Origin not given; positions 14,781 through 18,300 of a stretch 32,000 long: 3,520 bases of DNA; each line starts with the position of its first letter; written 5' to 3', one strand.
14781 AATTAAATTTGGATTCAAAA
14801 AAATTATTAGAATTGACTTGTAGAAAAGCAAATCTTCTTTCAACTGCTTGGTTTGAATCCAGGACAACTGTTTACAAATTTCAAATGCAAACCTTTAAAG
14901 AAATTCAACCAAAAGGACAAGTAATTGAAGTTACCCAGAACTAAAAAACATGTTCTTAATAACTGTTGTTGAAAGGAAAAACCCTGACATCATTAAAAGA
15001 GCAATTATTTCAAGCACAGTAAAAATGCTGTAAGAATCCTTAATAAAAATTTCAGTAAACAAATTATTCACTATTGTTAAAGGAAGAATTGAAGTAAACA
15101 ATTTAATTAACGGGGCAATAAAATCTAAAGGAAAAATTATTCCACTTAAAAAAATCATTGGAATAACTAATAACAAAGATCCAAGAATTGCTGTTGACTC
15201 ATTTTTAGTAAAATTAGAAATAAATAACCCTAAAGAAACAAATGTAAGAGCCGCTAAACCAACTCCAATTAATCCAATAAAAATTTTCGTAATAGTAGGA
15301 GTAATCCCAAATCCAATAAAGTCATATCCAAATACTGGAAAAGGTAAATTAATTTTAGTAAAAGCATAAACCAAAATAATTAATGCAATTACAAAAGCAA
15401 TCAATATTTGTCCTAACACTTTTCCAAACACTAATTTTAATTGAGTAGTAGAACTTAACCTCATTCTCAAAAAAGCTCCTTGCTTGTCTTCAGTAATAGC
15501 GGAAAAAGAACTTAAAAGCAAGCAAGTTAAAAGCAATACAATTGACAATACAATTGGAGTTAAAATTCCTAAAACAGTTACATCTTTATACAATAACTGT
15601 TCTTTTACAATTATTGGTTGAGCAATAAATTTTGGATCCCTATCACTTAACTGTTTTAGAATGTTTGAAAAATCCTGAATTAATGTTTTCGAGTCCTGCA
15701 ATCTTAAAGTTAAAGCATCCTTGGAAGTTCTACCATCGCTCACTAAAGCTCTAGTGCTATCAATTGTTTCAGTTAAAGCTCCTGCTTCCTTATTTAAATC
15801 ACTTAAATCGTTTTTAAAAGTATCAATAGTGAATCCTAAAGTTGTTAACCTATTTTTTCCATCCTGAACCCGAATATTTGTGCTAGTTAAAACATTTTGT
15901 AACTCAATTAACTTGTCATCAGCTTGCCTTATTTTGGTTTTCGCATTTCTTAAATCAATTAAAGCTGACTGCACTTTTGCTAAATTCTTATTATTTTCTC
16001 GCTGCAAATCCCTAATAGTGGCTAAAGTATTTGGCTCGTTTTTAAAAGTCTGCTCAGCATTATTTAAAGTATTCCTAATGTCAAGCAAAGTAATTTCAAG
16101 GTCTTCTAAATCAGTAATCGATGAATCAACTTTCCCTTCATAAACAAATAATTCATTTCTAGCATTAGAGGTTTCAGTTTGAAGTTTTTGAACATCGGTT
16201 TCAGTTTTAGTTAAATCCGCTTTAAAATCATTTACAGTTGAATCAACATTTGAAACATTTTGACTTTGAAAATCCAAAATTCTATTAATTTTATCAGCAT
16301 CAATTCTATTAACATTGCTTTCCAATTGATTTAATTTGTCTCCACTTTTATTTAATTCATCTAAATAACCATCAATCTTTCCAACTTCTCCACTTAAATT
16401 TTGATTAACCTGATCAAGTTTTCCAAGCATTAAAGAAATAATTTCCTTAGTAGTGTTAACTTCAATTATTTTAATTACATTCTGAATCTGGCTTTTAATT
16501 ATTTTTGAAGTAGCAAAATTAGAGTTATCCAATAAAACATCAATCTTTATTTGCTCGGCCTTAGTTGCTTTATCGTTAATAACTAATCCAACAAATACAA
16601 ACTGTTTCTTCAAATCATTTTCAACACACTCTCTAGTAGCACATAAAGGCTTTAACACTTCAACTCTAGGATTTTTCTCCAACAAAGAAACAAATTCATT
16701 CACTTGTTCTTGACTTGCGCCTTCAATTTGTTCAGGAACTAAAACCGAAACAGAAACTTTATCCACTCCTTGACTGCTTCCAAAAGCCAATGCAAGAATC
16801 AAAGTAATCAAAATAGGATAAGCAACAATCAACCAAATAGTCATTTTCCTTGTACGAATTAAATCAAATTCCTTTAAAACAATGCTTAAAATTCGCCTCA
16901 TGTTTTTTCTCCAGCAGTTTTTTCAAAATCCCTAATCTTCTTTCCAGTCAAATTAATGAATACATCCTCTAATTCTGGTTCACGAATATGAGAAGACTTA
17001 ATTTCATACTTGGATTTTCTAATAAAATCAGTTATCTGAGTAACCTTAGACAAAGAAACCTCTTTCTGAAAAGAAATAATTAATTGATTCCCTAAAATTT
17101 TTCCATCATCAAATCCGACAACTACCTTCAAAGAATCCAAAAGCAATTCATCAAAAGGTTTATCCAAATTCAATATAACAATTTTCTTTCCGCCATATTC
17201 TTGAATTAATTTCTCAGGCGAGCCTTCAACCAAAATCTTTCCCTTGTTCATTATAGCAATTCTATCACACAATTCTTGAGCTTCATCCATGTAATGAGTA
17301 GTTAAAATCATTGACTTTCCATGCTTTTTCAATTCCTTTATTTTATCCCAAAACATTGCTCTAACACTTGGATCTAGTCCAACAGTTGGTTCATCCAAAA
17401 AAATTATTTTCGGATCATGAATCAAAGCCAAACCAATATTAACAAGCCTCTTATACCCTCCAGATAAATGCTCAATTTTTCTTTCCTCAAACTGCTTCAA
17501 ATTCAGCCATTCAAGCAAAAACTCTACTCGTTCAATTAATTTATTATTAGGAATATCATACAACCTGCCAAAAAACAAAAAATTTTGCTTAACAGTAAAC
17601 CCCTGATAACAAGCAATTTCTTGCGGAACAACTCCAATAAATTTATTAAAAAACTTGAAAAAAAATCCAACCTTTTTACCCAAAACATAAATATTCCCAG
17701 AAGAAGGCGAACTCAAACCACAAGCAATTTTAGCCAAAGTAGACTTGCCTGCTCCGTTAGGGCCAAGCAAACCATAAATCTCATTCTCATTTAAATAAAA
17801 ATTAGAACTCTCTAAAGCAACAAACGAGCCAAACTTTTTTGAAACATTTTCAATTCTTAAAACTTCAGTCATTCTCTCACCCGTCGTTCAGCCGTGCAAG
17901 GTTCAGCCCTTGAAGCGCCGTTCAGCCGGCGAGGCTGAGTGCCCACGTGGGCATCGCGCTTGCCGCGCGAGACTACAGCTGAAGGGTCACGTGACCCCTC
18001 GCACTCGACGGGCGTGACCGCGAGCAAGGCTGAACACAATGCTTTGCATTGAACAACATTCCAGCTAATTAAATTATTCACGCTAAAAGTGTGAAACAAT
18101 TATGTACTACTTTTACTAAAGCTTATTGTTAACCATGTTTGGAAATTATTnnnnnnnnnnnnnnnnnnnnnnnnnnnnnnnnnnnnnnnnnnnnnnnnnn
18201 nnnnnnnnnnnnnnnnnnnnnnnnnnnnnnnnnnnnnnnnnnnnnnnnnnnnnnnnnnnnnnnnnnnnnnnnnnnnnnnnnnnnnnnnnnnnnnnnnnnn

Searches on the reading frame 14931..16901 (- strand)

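Call 61: search_protein_families(library=pfam, proteins=[window:14931-16901:-], max_evalue=0.001)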
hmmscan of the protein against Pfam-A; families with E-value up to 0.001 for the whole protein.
window:14931-16901:- (656 aa): 4 families
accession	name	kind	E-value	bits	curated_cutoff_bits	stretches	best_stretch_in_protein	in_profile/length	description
PF12698.13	ABC2_membrane_3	-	4.5e-24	85.6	31.6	2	427-644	143-343/347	ABC-2 family transporter protein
PF01061.29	ABC2_membrane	-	8.7e-16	58.5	26.9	1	449-619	52-210/211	ABC-2 type transporter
PF12679.13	ABC2_membrane_2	-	2.1e-10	40.8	27.2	1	386-590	72-203/283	ABC-2 family transporter protein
PF06818.20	Fez1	-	0.00014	22.9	34.4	0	136-290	16-163/199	Fez1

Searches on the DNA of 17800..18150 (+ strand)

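Call 27: search_rna_families(source=window, start=17800, end=18150, threshold=evalue, max_evalue=10)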
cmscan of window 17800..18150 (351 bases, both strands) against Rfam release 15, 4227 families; matches with E-value up to 10: 2.
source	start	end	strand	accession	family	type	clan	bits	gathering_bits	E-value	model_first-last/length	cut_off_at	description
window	17942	18022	+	RF03078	chrB-a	Cis-reg;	-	24.5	43.9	0.03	1-80/80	no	chrB-a RNA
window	17906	17930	+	RF01843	neisseria_FSE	Cis-reg; frameshift_element;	-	16.2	50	0.74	1-40/40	no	neiserria ribosomal frameshift element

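Call 36: search_dna_similar(query=window:17868-18042:+, collection=plasmids, mode=distant, max_evalue=0.01)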
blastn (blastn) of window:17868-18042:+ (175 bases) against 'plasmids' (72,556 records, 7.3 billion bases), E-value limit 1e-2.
No match.

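Call 37: search_dna_similar(query=window:17868-18042:+, collection=phages, mode=distant, max_evalue=0.01)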
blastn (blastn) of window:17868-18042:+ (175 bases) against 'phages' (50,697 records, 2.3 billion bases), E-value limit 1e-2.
No match.
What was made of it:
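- Tried and rejected: Blastn of island A against plasmids and phages found nothing (calls 36, 37).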

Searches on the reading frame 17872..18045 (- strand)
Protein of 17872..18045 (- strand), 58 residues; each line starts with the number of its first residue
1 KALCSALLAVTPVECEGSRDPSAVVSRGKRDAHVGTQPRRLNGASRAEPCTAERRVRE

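Call 54: find_homologous_proteins(query=window:17872-18045:-, max_evalue=10)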
Query window:17872-18045:-: no candidate shares three 5-residue words with the query. No homologue found.
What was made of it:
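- Tried and rejected: Protein search with the translated island ORF, to catch spurious ORFs called on other copies, found no candidates (call 54).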
